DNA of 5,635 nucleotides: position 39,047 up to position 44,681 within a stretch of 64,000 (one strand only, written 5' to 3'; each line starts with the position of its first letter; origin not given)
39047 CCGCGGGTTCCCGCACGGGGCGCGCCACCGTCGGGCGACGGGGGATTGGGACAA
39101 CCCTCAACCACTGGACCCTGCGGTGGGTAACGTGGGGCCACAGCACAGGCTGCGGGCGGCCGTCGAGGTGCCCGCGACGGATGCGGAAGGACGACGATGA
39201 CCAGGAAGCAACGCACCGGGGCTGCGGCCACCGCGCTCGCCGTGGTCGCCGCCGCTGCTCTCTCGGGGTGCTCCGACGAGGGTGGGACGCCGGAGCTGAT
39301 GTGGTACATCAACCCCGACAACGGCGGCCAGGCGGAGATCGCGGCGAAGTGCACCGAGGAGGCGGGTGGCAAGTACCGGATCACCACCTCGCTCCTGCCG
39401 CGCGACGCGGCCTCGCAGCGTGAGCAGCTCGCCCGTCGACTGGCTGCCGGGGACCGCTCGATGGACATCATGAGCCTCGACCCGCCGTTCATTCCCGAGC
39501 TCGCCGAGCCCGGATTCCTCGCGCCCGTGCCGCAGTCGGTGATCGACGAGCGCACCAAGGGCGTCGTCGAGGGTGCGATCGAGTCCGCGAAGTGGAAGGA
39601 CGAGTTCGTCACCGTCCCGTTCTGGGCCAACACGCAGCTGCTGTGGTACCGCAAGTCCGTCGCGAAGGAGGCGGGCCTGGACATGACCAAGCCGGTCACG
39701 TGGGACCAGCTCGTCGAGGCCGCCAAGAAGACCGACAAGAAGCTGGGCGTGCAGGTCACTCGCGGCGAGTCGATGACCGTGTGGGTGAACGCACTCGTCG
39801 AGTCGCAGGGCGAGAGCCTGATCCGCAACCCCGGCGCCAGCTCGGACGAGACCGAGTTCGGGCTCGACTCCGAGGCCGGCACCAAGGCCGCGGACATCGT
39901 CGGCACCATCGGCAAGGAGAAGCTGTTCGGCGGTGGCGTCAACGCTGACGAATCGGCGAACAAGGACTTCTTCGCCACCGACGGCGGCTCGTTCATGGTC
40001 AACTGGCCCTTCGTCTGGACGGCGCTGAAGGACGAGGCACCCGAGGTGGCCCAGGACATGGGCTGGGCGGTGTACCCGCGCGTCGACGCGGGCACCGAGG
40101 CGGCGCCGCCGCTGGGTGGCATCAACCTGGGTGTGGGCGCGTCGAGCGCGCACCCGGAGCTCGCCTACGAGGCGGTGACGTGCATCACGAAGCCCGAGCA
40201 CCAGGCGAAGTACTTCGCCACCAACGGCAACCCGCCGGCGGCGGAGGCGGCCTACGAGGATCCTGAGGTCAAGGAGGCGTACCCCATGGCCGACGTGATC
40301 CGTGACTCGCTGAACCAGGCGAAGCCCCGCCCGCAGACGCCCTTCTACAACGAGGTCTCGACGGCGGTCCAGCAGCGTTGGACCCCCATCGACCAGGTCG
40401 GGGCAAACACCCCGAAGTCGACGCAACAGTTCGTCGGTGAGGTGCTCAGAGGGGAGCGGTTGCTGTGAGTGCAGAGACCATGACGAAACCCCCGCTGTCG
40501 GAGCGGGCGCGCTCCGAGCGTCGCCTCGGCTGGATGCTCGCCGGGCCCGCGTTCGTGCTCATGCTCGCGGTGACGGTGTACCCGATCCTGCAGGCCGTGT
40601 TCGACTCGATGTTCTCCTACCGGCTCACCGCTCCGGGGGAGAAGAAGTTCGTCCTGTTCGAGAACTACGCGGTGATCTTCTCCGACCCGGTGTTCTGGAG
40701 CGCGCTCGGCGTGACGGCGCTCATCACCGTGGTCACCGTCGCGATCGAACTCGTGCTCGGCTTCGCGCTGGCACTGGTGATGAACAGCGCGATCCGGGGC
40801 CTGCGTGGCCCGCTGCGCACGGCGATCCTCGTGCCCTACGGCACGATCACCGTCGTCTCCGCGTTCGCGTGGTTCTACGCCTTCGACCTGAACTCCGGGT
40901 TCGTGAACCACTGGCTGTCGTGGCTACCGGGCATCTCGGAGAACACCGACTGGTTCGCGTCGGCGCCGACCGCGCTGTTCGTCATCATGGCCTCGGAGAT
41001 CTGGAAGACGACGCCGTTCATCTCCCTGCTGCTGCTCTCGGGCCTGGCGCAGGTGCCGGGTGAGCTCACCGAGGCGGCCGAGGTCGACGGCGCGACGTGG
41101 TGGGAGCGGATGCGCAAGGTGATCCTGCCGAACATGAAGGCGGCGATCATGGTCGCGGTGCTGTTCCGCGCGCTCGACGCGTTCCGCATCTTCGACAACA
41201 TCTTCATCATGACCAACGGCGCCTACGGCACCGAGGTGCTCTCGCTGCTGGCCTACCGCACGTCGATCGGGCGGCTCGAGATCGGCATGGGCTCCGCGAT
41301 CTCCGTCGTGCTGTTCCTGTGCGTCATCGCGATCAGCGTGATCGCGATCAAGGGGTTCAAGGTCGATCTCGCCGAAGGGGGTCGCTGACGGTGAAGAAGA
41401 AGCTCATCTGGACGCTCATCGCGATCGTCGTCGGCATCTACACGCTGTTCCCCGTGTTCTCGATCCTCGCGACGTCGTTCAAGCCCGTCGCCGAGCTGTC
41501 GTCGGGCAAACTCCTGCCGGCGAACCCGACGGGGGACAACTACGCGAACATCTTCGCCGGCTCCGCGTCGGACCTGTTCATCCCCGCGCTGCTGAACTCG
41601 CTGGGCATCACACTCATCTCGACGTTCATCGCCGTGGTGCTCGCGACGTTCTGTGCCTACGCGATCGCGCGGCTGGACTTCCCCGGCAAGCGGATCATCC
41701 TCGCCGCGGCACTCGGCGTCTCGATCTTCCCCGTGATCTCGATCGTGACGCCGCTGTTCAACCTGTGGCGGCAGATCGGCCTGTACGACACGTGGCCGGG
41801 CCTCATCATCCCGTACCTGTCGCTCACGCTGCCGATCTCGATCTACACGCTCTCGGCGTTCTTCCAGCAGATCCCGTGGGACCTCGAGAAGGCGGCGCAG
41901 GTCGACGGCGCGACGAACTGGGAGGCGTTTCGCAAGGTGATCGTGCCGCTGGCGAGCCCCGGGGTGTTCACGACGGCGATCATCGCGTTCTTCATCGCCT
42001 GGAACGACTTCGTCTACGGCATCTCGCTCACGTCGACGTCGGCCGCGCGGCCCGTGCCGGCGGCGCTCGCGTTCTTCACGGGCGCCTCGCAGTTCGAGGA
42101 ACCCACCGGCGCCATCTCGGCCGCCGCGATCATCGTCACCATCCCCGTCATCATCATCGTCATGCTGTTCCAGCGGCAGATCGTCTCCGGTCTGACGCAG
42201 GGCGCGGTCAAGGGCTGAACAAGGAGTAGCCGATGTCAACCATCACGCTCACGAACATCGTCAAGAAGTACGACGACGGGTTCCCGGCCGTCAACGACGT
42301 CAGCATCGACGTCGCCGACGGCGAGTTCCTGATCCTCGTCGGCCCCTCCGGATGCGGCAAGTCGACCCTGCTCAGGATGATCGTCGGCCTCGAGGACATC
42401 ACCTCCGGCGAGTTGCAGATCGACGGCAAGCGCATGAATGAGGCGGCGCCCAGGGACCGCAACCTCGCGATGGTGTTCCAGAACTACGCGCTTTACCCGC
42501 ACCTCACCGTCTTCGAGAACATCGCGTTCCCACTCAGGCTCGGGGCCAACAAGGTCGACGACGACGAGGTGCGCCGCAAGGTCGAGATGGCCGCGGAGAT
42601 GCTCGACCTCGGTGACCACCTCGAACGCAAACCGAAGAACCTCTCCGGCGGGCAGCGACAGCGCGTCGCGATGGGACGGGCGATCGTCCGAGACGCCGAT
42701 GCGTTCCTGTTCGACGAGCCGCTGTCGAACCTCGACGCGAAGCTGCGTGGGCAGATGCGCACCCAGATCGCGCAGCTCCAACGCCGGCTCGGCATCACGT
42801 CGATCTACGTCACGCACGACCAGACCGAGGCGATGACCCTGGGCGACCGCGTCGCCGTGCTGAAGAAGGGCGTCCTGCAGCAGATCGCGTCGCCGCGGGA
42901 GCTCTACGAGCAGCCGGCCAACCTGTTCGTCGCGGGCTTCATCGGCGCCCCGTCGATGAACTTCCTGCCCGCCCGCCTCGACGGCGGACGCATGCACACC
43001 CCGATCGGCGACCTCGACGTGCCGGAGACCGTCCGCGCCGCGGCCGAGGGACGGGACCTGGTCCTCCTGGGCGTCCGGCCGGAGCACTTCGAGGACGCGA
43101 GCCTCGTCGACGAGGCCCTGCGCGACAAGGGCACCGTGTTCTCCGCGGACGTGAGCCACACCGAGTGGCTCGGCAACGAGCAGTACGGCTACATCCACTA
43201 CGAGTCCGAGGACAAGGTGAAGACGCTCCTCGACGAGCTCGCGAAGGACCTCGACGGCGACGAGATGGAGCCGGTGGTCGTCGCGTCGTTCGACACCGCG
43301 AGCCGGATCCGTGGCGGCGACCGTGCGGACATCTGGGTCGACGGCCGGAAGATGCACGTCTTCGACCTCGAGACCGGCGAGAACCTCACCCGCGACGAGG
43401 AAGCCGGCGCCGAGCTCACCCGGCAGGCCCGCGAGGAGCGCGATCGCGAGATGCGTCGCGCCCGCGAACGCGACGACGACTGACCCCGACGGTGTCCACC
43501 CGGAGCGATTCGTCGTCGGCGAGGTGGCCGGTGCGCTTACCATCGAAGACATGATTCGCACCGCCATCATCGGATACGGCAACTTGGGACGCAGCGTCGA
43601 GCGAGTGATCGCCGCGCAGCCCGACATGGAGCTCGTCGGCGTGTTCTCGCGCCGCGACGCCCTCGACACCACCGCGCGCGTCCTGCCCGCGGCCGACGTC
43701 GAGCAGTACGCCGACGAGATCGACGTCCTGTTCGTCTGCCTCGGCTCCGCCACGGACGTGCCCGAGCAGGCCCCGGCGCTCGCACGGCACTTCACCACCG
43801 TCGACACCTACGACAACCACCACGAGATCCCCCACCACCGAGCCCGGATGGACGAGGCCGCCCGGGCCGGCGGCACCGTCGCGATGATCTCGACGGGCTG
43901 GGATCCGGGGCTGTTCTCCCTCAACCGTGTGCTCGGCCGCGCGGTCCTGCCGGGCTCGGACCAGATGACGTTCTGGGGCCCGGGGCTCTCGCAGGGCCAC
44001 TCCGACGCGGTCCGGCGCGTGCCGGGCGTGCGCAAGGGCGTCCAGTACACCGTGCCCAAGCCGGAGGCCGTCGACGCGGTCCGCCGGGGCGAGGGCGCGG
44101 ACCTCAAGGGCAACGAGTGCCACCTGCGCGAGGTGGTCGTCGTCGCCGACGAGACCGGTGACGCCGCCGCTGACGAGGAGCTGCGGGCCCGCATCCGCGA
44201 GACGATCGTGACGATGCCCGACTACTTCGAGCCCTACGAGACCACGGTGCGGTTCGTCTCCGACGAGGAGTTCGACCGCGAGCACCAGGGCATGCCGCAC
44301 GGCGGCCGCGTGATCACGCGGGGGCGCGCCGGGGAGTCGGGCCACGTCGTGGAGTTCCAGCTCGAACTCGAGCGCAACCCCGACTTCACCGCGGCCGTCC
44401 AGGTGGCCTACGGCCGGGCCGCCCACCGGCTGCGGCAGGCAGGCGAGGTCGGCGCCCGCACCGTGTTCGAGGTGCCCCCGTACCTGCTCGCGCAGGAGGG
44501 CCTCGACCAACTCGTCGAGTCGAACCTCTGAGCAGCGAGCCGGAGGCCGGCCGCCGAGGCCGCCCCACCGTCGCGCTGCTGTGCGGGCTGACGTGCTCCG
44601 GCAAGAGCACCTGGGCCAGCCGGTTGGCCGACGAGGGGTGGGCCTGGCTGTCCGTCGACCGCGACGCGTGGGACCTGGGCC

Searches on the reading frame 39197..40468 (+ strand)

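Call 76: search_protein_families(library=pfam, proteins=[window:39197-40468:+], max_evalue=0.00001)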
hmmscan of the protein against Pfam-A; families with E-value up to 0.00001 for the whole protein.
window:39197-40468:+ (423 aa): 2 families
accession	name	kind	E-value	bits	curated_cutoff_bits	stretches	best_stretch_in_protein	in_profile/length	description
PF01547.30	SBP_bac_1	-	3.1e-28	100.1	26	1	71-337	35-307/307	Bacterial extracellular solute-binding protein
PF13416.11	SBP_bac_8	-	3.2e-24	86.6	27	1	48-361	2-274/279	Bacterial extracellular solute-binding protein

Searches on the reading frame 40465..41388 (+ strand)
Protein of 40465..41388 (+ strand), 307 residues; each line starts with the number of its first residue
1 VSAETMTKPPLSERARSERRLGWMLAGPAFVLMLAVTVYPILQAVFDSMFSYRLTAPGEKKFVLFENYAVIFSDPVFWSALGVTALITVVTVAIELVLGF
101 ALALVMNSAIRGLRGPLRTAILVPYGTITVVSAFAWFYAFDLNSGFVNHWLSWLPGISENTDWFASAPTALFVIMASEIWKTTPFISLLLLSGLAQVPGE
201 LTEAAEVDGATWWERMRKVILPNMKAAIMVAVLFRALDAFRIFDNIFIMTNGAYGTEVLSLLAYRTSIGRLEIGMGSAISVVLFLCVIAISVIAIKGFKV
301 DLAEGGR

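Call 76: search_protein_families(library=pfam, proteins=[window:40465-41388:+], max_evalue=0.00001)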
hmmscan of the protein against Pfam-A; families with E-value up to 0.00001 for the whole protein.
window:40465-41388:+ (307 aa): 1 family
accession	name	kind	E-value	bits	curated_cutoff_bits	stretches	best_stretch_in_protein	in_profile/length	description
PF00528.27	BPD_transp_1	-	6.5e-10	39.5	26.4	1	97-293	3-172/184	Binding-protein-dependent transport system inner membrane component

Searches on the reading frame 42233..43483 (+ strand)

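Call 76: search_protein_families(library=pfam, proteins=[window:42233-43483:+], max_evalue=0.00001)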
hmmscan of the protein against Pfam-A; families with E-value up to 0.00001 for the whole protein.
window:42233-43483:+ (416 aa): 2 families
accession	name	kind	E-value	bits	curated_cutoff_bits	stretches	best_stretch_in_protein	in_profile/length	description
PF00005.33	ABC_tran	-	8.6e-34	117.5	25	1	20-164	1-136/137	ABC transporter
PF17912.7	OB_MalK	-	6.4e-09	37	27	1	238-286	1-53/53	MalK OB fold domain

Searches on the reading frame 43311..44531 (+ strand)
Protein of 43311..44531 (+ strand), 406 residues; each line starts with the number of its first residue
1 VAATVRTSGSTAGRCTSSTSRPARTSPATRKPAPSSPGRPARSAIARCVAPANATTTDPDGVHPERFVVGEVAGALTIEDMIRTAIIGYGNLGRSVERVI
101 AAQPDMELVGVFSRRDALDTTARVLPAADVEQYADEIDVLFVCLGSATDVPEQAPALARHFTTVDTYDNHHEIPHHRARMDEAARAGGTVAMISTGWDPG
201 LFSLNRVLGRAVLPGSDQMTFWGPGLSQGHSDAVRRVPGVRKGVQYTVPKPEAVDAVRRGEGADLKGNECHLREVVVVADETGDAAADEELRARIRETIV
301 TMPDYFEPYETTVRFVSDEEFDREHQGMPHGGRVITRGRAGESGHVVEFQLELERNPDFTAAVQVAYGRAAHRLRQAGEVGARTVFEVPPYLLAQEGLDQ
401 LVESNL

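Call 76: search_protein_families(library=pfam, proteins=[window:43311-44531:+], max_evalue=0.00001)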
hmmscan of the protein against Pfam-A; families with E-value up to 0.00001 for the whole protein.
window:43311-44531:+ (406 aa): 1 family
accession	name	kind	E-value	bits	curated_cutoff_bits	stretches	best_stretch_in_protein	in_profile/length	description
PF16654.10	DAPDH_C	-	2.9e-61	206.3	30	1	196-354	1-153/154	Diaminopimelic acid dehydrogenase C-terminal domain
